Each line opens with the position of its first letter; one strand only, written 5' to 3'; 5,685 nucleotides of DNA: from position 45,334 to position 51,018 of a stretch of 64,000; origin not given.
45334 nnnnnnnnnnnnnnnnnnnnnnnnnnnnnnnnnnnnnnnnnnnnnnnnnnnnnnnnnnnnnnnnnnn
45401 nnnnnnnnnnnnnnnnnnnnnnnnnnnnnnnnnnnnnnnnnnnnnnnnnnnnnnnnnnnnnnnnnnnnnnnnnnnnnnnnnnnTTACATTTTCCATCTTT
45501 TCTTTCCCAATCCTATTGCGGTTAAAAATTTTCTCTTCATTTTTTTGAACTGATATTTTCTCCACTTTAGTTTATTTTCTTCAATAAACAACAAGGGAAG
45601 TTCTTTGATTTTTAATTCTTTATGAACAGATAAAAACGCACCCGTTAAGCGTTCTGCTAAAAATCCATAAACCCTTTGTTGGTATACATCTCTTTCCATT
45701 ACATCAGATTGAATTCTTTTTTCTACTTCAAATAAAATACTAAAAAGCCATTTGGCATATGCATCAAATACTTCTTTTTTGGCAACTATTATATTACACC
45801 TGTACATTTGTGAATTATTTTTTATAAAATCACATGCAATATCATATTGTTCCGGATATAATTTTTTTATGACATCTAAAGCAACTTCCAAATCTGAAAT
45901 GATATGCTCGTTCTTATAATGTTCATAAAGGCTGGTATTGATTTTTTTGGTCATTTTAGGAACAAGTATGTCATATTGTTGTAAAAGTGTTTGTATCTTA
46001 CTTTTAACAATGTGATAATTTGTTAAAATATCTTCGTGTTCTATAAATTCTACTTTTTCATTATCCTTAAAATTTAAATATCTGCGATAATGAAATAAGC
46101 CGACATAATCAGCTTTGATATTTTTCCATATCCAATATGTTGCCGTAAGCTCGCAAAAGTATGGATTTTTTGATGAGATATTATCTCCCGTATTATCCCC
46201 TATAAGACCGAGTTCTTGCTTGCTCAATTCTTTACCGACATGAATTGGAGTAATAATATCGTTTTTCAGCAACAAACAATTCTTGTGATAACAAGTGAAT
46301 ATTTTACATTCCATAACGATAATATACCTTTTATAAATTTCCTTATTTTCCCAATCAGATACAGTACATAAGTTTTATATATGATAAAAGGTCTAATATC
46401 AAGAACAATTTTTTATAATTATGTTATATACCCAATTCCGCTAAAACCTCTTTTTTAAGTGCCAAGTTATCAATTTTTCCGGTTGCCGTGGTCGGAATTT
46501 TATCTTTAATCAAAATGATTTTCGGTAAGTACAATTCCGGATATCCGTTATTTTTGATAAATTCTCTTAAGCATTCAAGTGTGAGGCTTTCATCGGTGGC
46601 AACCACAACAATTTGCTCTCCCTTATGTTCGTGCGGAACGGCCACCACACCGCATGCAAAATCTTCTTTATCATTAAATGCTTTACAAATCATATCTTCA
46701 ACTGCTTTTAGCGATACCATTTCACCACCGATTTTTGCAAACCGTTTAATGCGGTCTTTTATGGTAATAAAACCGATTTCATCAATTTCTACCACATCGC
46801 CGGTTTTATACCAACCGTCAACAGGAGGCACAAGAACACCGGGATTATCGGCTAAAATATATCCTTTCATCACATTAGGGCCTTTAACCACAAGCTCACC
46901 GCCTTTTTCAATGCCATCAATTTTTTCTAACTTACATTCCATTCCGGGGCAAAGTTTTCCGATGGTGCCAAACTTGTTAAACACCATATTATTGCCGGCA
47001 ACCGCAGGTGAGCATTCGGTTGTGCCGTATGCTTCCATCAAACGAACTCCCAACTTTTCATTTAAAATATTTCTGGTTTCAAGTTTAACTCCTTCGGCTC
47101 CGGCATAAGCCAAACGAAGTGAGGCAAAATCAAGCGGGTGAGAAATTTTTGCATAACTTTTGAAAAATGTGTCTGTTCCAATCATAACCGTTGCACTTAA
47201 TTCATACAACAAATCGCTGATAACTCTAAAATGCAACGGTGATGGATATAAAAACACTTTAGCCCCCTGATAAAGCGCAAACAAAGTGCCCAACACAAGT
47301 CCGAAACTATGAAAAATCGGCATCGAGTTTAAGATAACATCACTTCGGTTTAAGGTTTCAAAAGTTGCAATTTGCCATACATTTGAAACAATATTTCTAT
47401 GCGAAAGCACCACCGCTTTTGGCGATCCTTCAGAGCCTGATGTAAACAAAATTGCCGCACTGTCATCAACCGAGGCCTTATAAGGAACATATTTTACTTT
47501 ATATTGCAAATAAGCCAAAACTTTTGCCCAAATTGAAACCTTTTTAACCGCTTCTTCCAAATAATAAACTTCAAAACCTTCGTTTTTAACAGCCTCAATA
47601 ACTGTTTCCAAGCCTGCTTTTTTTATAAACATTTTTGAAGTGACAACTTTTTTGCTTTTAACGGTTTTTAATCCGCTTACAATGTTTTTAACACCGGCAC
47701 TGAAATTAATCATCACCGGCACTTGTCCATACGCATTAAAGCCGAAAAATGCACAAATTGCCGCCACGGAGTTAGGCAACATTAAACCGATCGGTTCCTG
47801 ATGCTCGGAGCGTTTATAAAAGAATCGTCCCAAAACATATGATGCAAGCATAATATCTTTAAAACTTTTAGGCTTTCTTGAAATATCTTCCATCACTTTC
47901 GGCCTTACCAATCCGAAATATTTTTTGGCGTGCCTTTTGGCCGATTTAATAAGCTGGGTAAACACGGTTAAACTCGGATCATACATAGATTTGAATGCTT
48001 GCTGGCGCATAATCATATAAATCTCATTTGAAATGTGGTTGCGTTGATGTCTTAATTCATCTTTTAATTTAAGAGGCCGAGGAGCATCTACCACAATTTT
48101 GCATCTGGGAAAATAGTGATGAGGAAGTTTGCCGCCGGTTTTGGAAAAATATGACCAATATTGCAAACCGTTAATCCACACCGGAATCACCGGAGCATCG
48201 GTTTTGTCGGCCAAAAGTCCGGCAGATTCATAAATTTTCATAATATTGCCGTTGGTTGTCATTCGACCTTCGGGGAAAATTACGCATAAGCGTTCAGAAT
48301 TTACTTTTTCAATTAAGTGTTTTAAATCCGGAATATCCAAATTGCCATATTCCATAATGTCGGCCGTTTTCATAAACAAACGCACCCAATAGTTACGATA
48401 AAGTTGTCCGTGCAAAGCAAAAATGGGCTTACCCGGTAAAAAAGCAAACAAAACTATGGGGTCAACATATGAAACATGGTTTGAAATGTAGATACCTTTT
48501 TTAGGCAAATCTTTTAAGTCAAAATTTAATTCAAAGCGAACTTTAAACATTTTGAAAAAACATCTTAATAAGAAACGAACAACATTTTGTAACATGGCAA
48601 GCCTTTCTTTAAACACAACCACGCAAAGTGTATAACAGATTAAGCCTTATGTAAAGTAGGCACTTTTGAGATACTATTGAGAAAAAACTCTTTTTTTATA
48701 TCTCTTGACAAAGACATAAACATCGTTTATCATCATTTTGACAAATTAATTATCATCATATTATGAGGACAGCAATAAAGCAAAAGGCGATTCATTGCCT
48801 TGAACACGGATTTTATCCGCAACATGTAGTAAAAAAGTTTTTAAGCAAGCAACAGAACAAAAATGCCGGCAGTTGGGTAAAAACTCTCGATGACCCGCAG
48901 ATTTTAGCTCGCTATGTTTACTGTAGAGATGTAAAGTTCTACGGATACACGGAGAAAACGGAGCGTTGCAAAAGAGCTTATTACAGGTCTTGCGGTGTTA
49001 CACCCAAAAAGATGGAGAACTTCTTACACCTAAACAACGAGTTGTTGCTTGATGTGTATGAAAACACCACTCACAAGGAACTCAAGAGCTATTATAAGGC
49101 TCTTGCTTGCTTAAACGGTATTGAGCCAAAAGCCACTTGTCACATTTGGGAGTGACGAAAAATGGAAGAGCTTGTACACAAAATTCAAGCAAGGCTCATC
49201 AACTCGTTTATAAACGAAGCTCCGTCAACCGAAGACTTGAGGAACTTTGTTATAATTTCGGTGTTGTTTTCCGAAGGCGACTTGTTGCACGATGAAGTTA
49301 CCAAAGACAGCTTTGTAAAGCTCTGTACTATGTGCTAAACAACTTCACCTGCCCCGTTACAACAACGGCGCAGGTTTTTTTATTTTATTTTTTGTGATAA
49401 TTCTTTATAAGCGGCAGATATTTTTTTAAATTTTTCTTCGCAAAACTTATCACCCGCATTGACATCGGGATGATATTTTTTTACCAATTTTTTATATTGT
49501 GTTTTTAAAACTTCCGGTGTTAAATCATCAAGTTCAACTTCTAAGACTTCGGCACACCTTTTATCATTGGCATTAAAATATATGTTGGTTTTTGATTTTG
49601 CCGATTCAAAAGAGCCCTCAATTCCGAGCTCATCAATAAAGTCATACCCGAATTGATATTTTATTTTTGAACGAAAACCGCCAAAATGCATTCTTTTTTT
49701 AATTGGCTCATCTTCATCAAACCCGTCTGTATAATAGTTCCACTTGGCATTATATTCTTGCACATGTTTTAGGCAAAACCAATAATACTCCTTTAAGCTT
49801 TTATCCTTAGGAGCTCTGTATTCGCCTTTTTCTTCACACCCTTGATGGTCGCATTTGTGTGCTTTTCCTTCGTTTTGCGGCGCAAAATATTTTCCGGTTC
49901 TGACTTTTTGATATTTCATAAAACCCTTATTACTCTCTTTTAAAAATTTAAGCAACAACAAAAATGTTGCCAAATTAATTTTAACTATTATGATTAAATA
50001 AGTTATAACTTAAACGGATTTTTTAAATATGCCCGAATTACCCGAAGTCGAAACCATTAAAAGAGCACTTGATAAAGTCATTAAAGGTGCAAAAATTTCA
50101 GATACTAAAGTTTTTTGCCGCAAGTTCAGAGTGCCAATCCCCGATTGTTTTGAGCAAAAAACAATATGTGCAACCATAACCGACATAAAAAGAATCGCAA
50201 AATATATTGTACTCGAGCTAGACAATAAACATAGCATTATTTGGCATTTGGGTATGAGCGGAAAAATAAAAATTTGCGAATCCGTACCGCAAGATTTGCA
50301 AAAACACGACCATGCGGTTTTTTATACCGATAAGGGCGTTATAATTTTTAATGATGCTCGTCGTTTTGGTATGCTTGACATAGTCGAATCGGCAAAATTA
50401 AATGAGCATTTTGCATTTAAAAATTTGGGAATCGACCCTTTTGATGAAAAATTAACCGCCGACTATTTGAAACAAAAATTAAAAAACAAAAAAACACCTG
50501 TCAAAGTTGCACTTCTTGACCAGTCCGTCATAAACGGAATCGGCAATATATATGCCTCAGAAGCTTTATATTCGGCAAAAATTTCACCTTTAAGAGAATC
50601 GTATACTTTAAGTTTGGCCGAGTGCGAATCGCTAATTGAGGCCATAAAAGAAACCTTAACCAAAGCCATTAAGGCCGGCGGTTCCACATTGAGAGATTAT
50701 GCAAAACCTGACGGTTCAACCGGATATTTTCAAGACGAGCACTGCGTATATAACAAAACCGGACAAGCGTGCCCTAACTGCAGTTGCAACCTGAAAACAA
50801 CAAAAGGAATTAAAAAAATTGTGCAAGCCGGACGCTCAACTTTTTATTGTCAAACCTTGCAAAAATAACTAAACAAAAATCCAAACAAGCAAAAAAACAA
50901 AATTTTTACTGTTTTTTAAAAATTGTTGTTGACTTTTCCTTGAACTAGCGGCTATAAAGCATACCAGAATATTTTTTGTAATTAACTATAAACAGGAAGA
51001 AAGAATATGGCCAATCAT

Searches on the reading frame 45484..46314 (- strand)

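Call 19: search_protein_families(library=pfam, proteins=[window:45484-46314:-], max_evalue=0.001)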
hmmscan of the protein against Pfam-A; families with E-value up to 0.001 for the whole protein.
window:45484-46314:- (276 aa): 1 family
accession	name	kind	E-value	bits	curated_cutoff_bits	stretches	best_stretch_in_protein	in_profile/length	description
PF14393.11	DUF4422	-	1.3e-74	251.2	25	1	4-230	1-218/220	Domain of unknown function (DUF4422)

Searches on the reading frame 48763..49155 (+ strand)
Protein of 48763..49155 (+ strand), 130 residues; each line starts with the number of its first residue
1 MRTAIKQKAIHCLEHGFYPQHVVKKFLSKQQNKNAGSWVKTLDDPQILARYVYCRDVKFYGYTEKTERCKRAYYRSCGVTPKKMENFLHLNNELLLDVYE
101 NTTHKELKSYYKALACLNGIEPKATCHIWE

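Call 19: search_protein_families(library=pfam, proteins=[window:48763-49155:+], max_evalue=0.001)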
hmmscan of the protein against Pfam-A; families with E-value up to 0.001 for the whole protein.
window:48763-49155:+ (130 aa): 0 families

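Call 62: search_protein_families(library=pfam, proteins=[window:48763-49155:+], max_evalue=0.01)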
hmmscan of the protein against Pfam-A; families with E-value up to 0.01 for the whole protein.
window:48763-49155:+ (130 aa): 1 family
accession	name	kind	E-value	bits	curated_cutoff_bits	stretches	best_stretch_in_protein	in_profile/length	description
PF24355.1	DUF7514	-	0.0028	17.9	27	0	76-122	34-80/160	Domain of unknown function (DUF7514)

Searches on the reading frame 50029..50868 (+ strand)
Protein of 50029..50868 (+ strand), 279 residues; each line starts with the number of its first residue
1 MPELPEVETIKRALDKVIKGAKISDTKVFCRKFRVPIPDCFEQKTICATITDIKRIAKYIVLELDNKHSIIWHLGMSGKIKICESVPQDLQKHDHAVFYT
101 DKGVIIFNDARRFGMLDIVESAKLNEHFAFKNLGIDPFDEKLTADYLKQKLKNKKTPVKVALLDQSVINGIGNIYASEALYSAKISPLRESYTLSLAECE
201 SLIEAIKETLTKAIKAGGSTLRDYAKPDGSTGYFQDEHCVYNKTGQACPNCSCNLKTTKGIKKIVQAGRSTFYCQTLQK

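Call 62: search_protein_families(library=pfam, proteins=[window:50029-50868:+], max_evalue=0.01)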
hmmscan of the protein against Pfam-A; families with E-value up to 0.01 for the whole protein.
window:50029-50868:+ (279 aa): 2 families
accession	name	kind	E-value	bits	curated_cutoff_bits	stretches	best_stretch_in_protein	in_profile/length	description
PF01149.29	Fapy_DNA_glyco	-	2.1e-29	102.9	25.5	1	1-115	1-116/117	Formamidopyrimidine-DNA glycosylase N-terminal domain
PF06831.19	H2TH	-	5.1e-29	100.5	34.7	1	133-223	1-91/93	Formamidopyrimidine-DNA glycosylase H2TH domain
